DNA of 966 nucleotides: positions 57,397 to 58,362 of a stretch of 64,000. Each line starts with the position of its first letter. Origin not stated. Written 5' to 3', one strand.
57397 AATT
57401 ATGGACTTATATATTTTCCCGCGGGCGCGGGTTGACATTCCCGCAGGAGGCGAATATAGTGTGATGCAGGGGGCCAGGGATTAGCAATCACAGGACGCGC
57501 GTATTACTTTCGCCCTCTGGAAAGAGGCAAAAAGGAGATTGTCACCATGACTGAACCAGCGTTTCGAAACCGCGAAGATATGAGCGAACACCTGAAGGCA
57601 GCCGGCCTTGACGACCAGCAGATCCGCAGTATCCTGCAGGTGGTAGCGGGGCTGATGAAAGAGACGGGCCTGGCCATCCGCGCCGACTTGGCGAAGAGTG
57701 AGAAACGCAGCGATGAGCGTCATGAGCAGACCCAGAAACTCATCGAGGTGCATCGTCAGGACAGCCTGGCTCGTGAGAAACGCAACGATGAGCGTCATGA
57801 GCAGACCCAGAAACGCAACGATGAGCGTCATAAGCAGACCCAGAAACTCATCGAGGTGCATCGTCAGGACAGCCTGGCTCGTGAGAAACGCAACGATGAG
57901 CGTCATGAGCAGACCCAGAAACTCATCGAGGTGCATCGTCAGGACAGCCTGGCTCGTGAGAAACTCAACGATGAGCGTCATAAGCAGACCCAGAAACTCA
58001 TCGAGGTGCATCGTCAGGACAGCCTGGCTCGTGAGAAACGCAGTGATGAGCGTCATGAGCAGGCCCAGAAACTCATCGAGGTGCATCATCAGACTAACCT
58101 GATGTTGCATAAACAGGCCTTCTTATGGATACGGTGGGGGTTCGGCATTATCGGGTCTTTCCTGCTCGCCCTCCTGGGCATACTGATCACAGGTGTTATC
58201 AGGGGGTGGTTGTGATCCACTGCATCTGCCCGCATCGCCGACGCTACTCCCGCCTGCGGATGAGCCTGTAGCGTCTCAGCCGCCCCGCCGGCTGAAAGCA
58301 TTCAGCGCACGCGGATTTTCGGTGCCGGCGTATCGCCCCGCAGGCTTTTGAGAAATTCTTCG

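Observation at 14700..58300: Three-member family of repeat-containing membrane-anchored coiled-coil proteins behind identical near-consensus promoters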

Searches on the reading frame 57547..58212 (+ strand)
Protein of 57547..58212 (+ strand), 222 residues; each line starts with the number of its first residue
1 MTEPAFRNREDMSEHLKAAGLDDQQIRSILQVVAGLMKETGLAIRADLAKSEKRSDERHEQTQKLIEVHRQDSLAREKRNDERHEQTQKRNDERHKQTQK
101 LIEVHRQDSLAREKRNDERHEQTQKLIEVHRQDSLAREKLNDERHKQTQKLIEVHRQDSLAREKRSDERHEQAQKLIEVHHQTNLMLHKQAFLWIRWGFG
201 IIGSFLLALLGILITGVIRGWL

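Call 5: search_protein_families(library=pfam, proteins=[window:57547-58212:+], max_evalue=10)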
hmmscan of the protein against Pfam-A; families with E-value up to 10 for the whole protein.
window:57547-58212:+ (222 aa): 6 families
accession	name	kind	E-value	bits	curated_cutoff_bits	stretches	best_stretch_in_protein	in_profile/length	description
PF03929.21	PepSY_TM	-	0.0047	17.2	28.8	1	88-218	54-154/295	PepSY-associated TM region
PF04791.21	LMBR1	-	0.046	13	31.9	1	49-215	205-366/510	LMBR1-like membrane protein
PF19453.4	DUF5991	-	0.82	10.4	24.3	2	121-159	56-94/122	Family of unknown function (DUF5991)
PF09412.15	XendoU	-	4.3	6.9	32.3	1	92-193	13-105/262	Endoribonuclease XendoU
PF12722.12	Hid1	-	9.3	4.8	22.5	0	56-174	578-697/812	High-temperature-induced dauer-formation protein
PF14747.11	DUF4473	-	9.9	7.2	25.9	1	9-66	4-60/78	Domain of unknown function (DUF4473)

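Call 6: search_protein_families(library=ncbifam, proteins=[window:57547-58212:+], max_evalue=10)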
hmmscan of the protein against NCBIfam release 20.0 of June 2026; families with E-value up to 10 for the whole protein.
window:57547-58212:+ (222 aa): 9 families
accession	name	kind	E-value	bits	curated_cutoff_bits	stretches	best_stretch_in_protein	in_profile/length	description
NF041291.1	StbC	equivalog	0.01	16.1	100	1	119-214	26-120/122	plasmid stabilization protein StbC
NF050144.1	matur_HvfX_fam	equivalog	0.19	11.9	80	1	153-216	86-153/165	HvfX family Cu-binding RiPP maturation protein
TIGR00437.1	feoB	equivalog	0.24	10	315.65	1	74-204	136-256/594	ferrous iron transport protein B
NF001610.0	PRK00400.1-1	equivalog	1.1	9.5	104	1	113-179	7-71/93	phosphoribosyl-ATP diphosphatase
NF037998.2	RND_1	equivalog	1.9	6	400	1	82-160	648-728/1237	protein translocase SecDF, variant type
TIGR04526.1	predic_Ig_block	subfamily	2.6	6.8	150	1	53-195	122-264/693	putative immunoglobulin-blocking virulence protein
NF047351.1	lipase_YSIRK_Sa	exception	2.8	6.1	650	1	49-172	31-288/704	YSIRK-targeted triacylglycerol lipase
NF053609.1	Sul12a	equivalog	6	7.1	150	1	150-190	47-87/103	Sul12a family chromatin-organizing protein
NF006360.0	PRK08581.1-2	equivalog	6.2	5.1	605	1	49-171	159-289/709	amidase domain-containing protein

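Call 34: list_cluster_members(proteins=[P0001, P0003, window:57547-58212:+, P0006, P0019, P0020, P0008, P0002])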
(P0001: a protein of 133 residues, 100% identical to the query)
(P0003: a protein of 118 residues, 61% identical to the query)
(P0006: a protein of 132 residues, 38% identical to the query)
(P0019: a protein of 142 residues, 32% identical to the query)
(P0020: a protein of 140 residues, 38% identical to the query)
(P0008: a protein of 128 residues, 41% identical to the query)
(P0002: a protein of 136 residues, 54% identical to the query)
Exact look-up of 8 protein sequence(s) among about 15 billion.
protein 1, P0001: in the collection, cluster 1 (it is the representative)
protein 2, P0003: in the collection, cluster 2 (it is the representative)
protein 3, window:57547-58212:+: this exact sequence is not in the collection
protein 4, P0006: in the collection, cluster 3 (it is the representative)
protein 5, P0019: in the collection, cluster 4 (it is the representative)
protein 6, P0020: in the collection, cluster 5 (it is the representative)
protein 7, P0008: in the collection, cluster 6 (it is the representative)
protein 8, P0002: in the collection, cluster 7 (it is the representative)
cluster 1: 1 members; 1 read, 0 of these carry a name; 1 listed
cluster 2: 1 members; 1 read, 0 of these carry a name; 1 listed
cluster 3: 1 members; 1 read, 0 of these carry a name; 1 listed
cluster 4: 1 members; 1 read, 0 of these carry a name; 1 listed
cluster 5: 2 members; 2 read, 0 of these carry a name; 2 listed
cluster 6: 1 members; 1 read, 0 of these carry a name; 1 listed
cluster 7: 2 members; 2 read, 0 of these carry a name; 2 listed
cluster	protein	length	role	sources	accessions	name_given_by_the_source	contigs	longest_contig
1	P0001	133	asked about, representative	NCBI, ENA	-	-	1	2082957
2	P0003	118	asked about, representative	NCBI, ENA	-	-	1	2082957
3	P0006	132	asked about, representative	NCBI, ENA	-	-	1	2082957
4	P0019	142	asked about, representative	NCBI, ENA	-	-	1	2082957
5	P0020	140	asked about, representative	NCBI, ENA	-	-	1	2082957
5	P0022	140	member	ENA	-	-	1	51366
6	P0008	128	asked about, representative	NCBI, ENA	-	-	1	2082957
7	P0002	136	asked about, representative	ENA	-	-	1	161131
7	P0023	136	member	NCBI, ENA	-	-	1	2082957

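Call 80: search_protein_families(library=phrogs, proteins=[window:57547-58212:+], max_evalue=0.01)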
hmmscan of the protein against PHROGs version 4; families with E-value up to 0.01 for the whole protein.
window:57547-58212:+ (222 aa): 0 families

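Call 81: search_protein_families(library=padloc, proteins=[window:57547-58212:+], max_evalue=0.01)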
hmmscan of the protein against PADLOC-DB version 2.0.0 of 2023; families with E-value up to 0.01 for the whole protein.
window:57547-58212:+ (222 aa): 0 families
